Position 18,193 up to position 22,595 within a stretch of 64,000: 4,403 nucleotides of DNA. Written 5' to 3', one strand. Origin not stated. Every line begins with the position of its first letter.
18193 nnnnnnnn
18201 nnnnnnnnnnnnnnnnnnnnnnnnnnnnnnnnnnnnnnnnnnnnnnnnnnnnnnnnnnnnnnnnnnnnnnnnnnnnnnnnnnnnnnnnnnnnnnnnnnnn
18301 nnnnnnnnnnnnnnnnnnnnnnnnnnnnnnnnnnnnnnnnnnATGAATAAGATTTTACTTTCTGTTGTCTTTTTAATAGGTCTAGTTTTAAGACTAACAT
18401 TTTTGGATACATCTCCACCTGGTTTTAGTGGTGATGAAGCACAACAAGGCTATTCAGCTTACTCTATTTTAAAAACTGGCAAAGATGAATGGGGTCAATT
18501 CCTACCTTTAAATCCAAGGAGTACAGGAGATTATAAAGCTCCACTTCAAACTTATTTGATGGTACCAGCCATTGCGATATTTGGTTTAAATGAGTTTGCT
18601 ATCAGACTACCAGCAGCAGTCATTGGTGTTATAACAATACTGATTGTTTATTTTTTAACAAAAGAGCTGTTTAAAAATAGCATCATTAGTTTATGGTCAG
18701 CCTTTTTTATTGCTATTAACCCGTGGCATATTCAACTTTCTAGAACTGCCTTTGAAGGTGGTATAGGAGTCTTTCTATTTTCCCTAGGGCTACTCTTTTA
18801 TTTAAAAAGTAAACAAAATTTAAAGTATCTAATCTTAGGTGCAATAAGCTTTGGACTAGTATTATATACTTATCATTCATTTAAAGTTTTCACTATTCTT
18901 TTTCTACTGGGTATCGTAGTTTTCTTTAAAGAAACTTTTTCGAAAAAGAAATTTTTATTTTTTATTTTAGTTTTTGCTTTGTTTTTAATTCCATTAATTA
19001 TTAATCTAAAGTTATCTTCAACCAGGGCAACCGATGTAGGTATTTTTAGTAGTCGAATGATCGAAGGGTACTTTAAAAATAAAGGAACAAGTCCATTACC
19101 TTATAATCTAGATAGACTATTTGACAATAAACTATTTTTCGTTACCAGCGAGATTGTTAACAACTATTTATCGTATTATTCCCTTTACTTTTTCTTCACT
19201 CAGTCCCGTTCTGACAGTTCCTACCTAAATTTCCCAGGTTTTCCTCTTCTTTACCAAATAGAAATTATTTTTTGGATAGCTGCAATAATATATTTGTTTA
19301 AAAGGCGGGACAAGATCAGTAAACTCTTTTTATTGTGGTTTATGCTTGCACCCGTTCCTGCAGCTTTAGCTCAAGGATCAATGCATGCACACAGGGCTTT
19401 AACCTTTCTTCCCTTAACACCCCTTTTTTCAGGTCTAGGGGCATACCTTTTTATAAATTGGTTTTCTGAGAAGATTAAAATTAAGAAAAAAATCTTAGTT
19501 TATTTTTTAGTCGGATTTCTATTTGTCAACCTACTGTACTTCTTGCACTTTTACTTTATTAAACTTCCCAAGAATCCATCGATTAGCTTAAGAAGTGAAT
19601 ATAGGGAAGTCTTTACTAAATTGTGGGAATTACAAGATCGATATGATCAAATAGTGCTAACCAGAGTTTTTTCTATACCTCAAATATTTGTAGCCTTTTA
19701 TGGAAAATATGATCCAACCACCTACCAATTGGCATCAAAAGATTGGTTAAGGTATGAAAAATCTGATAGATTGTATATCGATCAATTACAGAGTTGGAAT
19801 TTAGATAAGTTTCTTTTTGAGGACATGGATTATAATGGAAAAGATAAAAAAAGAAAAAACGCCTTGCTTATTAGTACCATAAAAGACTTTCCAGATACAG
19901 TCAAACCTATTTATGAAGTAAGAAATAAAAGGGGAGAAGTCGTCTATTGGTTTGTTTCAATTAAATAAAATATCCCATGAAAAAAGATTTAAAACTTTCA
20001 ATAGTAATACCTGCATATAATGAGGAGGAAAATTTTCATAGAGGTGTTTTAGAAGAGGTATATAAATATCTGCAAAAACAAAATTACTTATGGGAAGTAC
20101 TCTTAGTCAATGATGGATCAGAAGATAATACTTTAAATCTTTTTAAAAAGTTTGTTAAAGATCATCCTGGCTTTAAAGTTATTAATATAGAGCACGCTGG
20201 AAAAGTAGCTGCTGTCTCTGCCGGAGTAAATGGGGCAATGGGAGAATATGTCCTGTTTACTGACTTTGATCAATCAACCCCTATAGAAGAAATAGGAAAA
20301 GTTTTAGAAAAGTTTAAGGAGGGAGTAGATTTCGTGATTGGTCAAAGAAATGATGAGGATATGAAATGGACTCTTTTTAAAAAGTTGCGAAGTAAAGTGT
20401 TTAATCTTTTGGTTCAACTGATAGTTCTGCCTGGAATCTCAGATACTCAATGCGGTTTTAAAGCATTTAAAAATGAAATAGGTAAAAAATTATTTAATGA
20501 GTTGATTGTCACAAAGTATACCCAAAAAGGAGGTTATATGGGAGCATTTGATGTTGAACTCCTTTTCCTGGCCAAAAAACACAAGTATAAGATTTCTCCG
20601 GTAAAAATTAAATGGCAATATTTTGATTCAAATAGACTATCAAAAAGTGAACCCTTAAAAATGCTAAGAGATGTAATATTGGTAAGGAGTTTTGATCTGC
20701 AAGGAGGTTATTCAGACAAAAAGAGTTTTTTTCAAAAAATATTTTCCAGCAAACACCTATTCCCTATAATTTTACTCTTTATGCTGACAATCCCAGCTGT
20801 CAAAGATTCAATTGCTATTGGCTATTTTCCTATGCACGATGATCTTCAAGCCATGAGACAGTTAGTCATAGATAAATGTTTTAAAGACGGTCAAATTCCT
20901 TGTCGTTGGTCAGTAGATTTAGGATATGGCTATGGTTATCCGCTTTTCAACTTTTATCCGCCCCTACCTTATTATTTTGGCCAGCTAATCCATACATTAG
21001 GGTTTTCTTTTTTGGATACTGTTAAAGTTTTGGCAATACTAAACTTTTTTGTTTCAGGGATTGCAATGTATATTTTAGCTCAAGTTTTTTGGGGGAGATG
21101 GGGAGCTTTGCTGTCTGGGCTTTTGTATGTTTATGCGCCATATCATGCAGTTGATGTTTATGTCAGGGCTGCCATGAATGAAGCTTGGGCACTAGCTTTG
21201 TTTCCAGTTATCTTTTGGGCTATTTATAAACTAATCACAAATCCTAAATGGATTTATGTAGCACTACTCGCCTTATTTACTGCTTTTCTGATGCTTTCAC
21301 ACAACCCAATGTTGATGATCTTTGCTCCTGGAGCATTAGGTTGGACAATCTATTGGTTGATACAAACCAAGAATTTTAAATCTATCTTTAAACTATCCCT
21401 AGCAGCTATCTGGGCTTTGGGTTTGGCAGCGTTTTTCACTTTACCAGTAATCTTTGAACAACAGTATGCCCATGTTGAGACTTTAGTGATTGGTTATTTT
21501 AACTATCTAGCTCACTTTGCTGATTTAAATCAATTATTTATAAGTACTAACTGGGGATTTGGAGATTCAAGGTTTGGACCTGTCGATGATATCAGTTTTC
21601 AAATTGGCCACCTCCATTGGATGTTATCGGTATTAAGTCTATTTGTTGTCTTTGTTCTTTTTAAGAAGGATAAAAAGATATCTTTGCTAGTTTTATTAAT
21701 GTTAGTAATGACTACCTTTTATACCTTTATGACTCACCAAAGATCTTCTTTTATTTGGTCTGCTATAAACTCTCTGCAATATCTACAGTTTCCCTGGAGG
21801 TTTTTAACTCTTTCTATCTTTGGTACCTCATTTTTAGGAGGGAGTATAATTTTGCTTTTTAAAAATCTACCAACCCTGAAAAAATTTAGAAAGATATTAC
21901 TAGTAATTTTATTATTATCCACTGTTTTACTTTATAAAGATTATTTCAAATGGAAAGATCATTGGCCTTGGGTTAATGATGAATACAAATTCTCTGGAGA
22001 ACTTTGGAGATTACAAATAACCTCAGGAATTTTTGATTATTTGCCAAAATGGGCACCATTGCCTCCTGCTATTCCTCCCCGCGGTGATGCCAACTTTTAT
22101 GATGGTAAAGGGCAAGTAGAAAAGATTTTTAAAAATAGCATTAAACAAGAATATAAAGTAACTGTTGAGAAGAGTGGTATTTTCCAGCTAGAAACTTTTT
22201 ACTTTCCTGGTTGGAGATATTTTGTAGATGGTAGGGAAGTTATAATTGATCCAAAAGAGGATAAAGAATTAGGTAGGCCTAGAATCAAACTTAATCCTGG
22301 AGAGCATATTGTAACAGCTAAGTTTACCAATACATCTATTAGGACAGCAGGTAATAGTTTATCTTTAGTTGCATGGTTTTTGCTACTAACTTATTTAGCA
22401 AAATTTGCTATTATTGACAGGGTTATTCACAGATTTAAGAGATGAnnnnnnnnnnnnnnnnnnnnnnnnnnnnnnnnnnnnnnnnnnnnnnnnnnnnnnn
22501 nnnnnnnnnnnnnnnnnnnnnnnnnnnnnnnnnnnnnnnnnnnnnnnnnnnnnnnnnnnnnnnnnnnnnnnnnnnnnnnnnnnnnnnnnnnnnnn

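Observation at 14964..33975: Expanded array of six tandem PMT/ArnT-like GT-C glycosyltransferase paralogs (plus a seventh divergent copy at 2414..3973)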

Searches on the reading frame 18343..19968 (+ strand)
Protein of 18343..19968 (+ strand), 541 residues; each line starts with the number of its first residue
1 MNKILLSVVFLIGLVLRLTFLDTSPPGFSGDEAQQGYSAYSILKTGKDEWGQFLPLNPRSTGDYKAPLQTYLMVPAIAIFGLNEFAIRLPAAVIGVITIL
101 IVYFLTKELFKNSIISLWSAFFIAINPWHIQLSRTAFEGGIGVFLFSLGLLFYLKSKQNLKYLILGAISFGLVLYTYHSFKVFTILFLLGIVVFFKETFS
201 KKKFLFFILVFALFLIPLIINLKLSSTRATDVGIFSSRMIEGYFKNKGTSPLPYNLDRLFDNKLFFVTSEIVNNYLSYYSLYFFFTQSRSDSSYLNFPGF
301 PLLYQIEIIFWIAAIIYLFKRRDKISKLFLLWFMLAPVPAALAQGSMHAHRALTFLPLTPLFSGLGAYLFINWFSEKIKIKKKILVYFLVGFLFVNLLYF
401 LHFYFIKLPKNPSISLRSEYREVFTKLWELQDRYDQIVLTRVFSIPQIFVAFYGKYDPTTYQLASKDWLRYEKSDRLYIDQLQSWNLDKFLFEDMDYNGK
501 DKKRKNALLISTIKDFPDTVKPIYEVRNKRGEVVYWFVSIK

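Call 4: search_protein_families(library=pfam, proteins=[window:18343-19968:+], max_evalue=0.01)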
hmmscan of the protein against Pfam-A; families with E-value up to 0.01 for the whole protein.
window:18343-19968:+ (541 aa): 2 families
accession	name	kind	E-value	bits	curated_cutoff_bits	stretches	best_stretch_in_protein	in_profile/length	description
PF13231.12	PMT_2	-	1.2e-10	42.3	26.1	1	65-219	2-158/160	Dolichyl-phosphate-mannose-protein mannosyltransferase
PF02366.24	PMT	-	2.2e-06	27.9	22.7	1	79-223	77-235/245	Dolichyl-phosphate-mannose-protein mannosyltransferase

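Call 20: search_protein_families(library=ncbifam, proteins=[window:18343-19968:+], max_evalue=0.001)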
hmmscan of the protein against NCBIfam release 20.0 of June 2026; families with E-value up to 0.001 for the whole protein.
window:18343-19968:+ (541 aa): 1 family
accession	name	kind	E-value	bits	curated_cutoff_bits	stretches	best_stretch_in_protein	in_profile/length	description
TIGR03663.1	TIGR03663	subfamily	2.9e-13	49.7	126.25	1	5-194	3-181/435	flippase activity-associated protein Agl23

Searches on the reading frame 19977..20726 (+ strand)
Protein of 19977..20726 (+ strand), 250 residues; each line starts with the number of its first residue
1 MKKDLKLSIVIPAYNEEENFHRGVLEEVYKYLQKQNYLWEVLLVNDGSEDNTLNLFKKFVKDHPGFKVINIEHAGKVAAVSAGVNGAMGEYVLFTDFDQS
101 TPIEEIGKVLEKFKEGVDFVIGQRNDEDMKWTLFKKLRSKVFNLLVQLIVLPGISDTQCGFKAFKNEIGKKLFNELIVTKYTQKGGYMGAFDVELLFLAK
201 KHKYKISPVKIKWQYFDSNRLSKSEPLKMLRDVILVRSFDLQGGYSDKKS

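Call 76: search_solved_structures(query=window:19977-20726:+, max_evalue=0.00001)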
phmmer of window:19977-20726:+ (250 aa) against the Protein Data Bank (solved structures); distinct sequences matched with E-value up to 0.00001: 14.
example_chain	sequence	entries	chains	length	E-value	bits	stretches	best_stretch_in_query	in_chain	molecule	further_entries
9bhc_C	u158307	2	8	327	1.1e-18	70.8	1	6-168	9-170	Undecaprenyl-phosphate 4-deoxy-4-formamido-L-arabinose transferase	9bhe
8vxh_A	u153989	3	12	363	1.4e-18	70.5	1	6-168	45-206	Undecaprenyl-phosphate 4-deoxy-4-formamido-L-arabinose transferase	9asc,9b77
5eke_A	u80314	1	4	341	1.8e-17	66.9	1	5-156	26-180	Uncharacterized glycosyltransferase sll0501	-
5ekp_C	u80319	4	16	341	1.8e-17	66.8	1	5-156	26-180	Uncharacterized glycosyltransferase sll0501 | Glycosyltransferase sll0501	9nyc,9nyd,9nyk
9nye_A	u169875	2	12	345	1.8e-17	66.8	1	5-156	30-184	Glycosyltransferase sll0501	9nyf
9hwj_A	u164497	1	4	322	1.1e-15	61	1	6-168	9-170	Undecaprenyl-phosphate 4-deoxy-4-formamido-L-arabinose transferase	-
5mlz_A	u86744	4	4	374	4.2e-15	59.1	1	4-171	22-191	Dolichol monophosphate mannose synthase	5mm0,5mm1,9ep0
5hea_A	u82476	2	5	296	4e-10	42.8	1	7-101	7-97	Putative glycosyltransferase (GalT1)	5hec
8bz8_A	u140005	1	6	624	2.2e-09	40.4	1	2-123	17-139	Glycosyltransferase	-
8bz4_A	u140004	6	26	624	2.2e-09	40.4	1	2-123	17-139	Glycosyltransferase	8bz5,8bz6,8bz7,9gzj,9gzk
3bcv_A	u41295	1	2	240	4.9e-08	35.9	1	6-100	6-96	Putative glycosyltransferase protein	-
2z87_A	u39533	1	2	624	1.9e-07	34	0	6-118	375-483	Chondroitin synthase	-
2z86_A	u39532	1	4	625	1.9e-07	34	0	6-118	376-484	Chondroitin synthase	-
6p61_A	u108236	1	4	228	4.9e-07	32.7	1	1-113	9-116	Glycosyltransferase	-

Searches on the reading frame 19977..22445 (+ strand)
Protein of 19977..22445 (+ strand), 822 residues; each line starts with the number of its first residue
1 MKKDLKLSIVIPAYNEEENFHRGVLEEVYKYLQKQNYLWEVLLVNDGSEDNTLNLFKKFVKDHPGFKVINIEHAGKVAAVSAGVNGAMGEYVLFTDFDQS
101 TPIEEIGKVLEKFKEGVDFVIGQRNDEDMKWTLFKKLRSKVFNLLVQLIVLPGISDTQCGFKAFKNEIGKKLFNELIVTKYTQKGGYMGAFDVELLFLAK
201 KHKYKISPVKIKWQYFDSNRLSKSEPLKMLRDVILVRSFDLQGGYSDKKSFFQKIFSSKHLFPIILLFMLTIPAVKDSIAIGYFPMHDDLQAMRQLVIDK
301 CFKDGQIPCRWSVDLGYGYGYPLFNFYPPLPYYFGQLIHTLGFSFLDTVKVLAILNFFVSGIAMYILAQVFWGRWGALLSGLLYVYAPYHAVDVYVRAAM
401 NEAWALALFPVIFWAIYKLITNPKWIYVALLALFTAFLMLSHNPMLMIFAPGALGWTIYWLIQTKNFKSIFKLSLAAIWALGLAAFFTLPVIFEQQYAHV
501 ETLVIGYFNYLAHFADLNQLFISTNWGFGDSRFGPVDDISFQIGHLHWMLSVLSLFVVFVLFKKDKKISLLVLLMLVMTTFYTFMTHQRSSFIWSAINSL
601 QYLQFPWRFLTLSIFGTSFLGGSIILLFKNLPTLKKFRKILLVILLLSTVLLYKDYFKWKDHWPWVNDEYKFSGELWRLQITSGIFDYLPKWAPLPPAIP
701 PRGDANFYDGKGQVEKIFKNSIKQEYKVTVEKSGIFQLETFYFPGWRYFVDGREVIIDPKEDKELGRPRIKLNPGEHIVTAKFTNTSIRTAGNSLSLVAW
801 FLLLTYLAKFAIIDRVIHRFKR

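Call 4: search_protein_families(library=pfam, proteins=[window:19977-22445:+], max_evalue=0.01)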
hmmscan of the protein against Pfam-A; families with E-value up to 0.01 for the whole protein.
window:19977-22445:+ (822 aa): 5 families
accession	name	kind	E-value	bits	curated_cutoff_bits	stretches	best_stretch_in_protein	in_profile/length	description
PF00535.33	Glycos_transf_2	-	1.8e-26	93.5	23.3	1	8-172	1-167/168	Glycosyl transferase family 2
PF10131.15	PTPS_related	-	4.3e-06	25.9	26.4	1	324-646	1-296/621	6-pyruvoyl-tetrahydropterin synthase related domain; membrane protein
PF10111.15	Glyco_tranf_2_2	-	1e-05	25.6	27.3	1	8-110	1-103/276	Glycosyltransferase like family 2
PF13641.12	Glyco_tranf_2_3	-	0.0029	18.1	27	1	7-120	3-119/230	Glycosyltransferase like family 2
PF13231.12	PMT_2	-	0.0035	18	26.1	1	328-491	3-157/160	Dolichyl-phosphate-mannose-protein mannosyltransferase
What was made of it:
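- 19977..22445 (+): Fusion protein: polyprenyl-phosphate sugar synthase (GT2, residues 1-245) joined to a YfhO/PTPS_related-type GT-C (residues 258-822). Pfam (call 4).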

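Call 20: search_protein_families(library=ncbifam, proteins=[window:19977-22445:+], max_evalue=0.001)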
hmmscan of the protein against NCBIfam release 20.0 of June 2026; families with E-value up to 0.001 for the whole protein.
window:19977-22445:+ (822 aa): 15 families
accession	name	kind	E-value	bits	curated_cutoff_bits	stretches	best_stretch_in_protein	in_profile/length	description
NF047588.1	GlcsyltransPgfSStrep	equivalog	7.2e-21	74.7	500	1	5-158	1-157/308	glycosyltransferase PgfS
NF007986.1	PRK10714.1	equivalog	2.4e-19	69.5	529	1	6-170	7-170/316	undecaprenyl-phosphate 4-deoxy-4-formamido-L-arabinose transferase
NF007482.0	PRK10073.1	equivalog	1.5e-15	57.1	423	1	2-100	3-97/334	glycosyltransferase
TIGR03937.1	PgaC_IcaA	equivalog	5.6e-13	48.6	422.3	1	6-99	46-136/407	poly-beta-1,6-N-acetyl-D-glucosamine synthase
NF041875.1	EPS_EpsD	equivalog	2.9e-12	46.6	370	1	7-120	1-111/325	exopolysaccharide biosynthesis glycosyltransferase EpsD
TIGR04182.1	glyco_TIGR04182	equivalog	2.3e-11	43.6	325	1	7-172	2-159/293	S-layer glycoprotein N-glycosyltransferase AglJ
NF041391.1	DPhHxTase_Halo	equivalog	5.1e-11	42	375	1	13-212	3-182/213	dolichyl-phosphate hexose transferase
NF038302.1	EPS_HpsE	equivalog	5.8e-09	35.3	300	1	6-100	2-98/307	hormogonium polysaccharide biosynthesis glycosyltransferase HpsE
TIGR04283.1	glyco_like_mftF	equivalog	8.6e-09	35.3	182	1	7-103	1-87/221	TIGR04283 family arsenosugar biosynthesis glycosyltransferase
NF047683.1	TeichurnBiosyTuaG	equivalog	8.2e-08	32.2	400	1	4-112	5-110/252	teichuronic acid biosynthesis protein TuaG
NF050050.1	ProtGlycPglI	equivalog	2.8e-06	26.9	500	1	6-123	3-118/306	GalNAc(5)-diNAcBac-PP-undecaprenol beta-1,3-glucosyltransferase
NF058614.1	PPMAGASynPpgS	equivalog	7.2e-06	25.6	370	1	9-172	4-165/226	polyprenyl-phospho-N-acetylgalactosaminyl synthase PpgS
TIGR04242.1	nodulat_NodC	equivalog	1.8e-05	23.9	550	1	7-128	50-172/395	chitooligosaccharide synthase NodC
NF010496.0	PRK13915.1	equivalog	4.2e-05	22.8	262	1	2-98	28-126/307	glucosyl-3-phosphoglycerate synthase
TIGR03965.1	mycofact_glyco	equivalog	0.00015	20.8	280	1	7-99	76-165/467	mycofactocin biosynthesis glycosyltransferase MftF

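Call 73: find_homologous_proteins(query=window:19977-22445:+)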
Query window:19977-22445:+ (822 aa): 2637 proteins with E <= 0.001 among 8000 candidates; the best 120 are listed.
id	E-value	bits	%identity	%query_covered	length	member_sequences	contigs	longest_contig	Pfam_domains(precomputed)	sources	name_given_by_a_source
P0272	0.0e+0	1885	100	100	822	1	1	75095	PF10131.16,PF10111.15,PF00535.33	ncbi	-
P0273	0.0e+0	1278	68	98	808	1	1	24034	PF10131.16,PF00535.33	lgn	-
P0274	0.0e+0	1254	66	98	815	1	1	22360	PF10131.16,PF10111.15,PF00535.33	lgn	-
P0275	0.0e+0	1231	65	99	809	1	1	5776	PF00535.33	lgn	-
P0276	0.0e+0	1223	65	98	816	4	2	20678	PF10131.16,PF10111.15,PF00535.33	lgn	-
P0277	0.0e+0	1208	64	98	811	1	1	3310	PF10111.15,PF00535.33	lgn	-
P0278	0.0e+0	1204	64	98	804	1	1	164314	PF10111.15,PF00535.33,PF13231.13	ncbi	-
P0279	0.0e+0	1201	61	99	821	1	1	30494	PF10131.16,PF10111.15,PF13641.13,PF00535.33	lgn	-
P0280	0.0e+0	1192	61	99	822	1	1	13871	PF10131.16,PF10111.15,PF00535.33,PF13231.13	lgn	-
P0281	0.0e+0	1186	62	98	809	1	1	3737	PF10131.16,PF10111.15,PF00535.33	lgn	-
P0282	0.0e+0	1183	64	97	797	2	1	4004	PF00535.33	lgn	-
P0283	0.0e+0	1177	64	98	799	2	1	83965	PF00535.33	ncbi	-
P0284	0.0e+0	1165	60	99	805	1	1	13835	PF10131.16,PF13641.13,PF00535.33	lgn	-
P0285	0.0e+0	1164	62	96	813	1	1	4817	PF10131.16,PF10111.15,PF00535.33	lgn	-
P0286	0.0e+0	1160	62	96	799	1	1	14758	PF10131.16,PF00535.33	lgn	-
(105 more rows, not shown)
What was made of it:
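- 19977..22445 (+): The fusion recurs in at least 36 protein clusters (call 73).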

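Call 90: predict_structure(alignment_id=A4)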
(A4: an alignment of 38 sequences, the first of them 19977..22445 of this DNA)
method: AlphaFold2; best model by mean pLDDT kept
length: 822 residues; sequences in the alignment: 38
mean_pLDDT: 86.5   pTM: 0.72
mean pLDDT of the five models: 86.5, 86.3, 86.2, 85.0, 83.9
residues with pLDDT >= 90: 478; 70-90: 239; 50-70: 84; < 50: 21
segments of 3 or more residues with pLDDT < 50: 1-3, 248-257, 501-507
pLDDT, mean of each block of 10 residues (from residue 1): 74 90 90 92 93 95 94 88 93 87 89 92 76 80 84 81 92 86 67 91 90 73 76 79 53 51 93 95 85 91 90 70 69 94 95 97 97 96 96 90 95 98 94 96 90 97 96 98 93 75 46 81 81 67 93 94 94 97 94 88 84 97 93 91 96 93 94 84 62 67 84 93 94 91 88 92 85 96 93 96 91 61 46
secondary structure, 60 per line:
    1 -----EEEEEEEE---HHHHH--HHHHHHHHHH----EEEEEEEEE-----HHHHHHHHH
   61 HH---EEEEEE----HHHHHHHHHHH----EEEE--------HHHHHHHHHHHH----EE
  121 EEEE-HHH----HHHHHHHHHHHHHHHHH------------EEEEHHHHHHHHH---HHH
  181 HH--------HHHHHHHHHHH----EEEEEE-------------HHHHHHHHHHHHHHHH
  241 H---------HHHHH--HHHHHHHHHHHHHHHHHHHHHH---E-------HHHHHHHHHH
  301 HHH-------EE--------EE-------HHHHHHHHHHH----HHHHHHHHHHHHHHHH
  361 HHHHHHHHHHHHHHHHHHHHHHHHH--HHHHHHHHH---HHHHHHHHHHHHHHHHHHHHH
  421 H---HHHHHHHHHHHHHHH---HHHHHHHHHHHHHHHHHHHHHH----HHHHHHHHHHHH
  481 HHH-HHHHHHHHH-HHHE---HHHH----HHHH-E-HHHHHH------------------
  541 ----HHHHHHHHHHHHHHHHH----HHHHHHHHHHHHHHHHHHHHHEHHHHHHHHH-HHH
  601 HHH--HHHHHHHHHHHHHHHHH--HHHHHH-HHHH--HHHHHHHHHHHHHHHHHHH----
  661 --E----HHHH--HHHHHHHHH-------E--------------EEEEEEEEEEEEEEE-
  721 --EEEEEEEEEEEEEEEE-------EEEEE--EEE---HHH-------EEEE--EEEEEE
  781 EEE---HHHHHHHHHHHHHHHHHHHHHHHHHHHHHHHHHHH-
elements in order (helices of 4 or more, strands of 3 or more residues): E6-13 H17-21 H24-33 E38-46 H52-62 E66-71 H76-86 E91-94 H103-114 E119-124 H133-149 E162-165 H166-174 H178-182 H191-201 E206-211 H225-241 H251-255 H258-279 H291-303 H330-340 H345-385 H388-396 H400-421 H425-439 H443-464 H469-483 H485-493 H502-505 H510-513 H517-522 H545-561 H566-586 H588-596 H598-603 H606-622 H625-630 H632-635 H638-656 H668-671 H674-682 E705-719 E723-738 E746-750 E753-755 E769-772 E775-783 H787-821
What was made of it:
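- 19977..22445 (+): AF2 pLDDT 86.5 (call 90).
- A GT2 synthase is fused to a YfhO-type GT-C (calls 73, 90).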

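Call 92: fold_search(model_id=the predicted structure, library=pdb)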
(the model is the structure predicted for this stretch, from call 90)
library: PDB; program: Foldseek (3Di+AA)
matches with E <= 10: 1056; with E <= 0.001: 229
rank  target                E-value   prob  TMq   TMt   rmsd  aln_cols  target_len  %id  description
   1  9bhc_A                1.8e-11  1.00  0.25  0.62   4.8       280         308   20  Salmonella undecaprenyl-phosphate 4-deoxy-4-formamido-L-arabinose transferase (ArnC) (released 2025-02-12)
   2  8vxh_A                1.8e-11  1.00  0.26  0.64   8.3       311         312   19  Cryo-EM Structure of the Glycosyltransferase ArnC from Salmonella enterica in the Apo State Determined on Talos Arctic (released 2025-02-05)
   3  9bhc_B                2.6e-11  1.00  0.25  0.63   4.7       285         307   21  Salmonella undecaprenyl-phosphate 4-deoxy-4-formamido-L-arabinose transferase (ArnC) (released 2025-02-12)
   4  5mlz                  4.2e-11  1.00  0.25  0.54  11.4       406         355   18  Dolichyl phosphate mannose synthase in complex with GDP and Mg2+ (released 2017-08-09)
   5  9b77_A                5.0e-11  1.00  0.25  0.60   8.8       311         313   19  Cryo-EM Structure of the Glycosyltransferase ArnC from Salmonella enterica in the Apo State Determined on Krios micros (released 2025-02-05)
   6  9bhe_A                6.5e-11  1.00  0.27  0.66   3.5       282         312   22  Salmonella undecaprenyl-phosphate 4-deoxy-4-formamido-L-arabinose transferase (ArnC) bound to UDP (released 2025-02-12)
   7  9nyd_C                6.5e-11  1.00  0.25  0.63   8.2       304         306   22  Cryo-EM structure of the glycosyltransferase GtrB in the pre-catalysis and product-bound state (released 2025-12-17)
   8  9nyc_A                7.4e-11  1.00  0.25  0.59   8.1       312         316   20  Cryo-EM structure of the glycosyltransferase GtrB in the substrate-bound state (released 2025-12-17)
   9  9asc_A                1.0e-10  1.00  0.27  0.64   4.4       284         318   22  Cryo-EM Structure of the Glycosyltransferase ArnC from Salmonella enterica in the UDP-bound State Determined on Talos  (released 2025-02-05)
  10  9nyf_A                1.3e-10  1.00  0.24  0.60   5.1       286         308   21  Cryo-EM structure of the glycosyltransferase GtrB (tetramer volume) (released 2025-12-17)
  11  9bhe_B                2.1e-10  1.00  0.26  0.65   4.0       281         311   22  Salmonella undecaprenyl-phosphate 4-deoxy-4-formamido-L-arabinose transferase (ArnC) bound to UDP (released 2025-02-12)
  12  5mm1                  3.1e-10  1.00  0.25  0.55   4.7       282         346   23  Dolichyl phosphate mannose synthase in complex with GDP and dolichyl phosphate mannose (released 2017-08-09)
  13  9ep0                  3.2e-10  1.00  0.24  0.54   5.2       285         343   22  Dolichyl phosphate mannose synthase in complex with donor (GDP-Man) and traces of acceptor (Dol55P) and product (Dol55P- (released 2025-10-01)
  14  9nye_A                4.5e-10  1.00  0.23  0.54   9.9       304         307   20  Cryo-EM structure of the glycosyltransferase GtrB in the apo state (octamer volume) (released 2025-12-17)
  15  9nyd_A                5.9e-10  1.00  0.24  0.57   8.1       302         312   21  Cryo-EM structure of the glycosyltransferase GtrB in the pre-catalysis and product-bound state (released 2025-12-17)
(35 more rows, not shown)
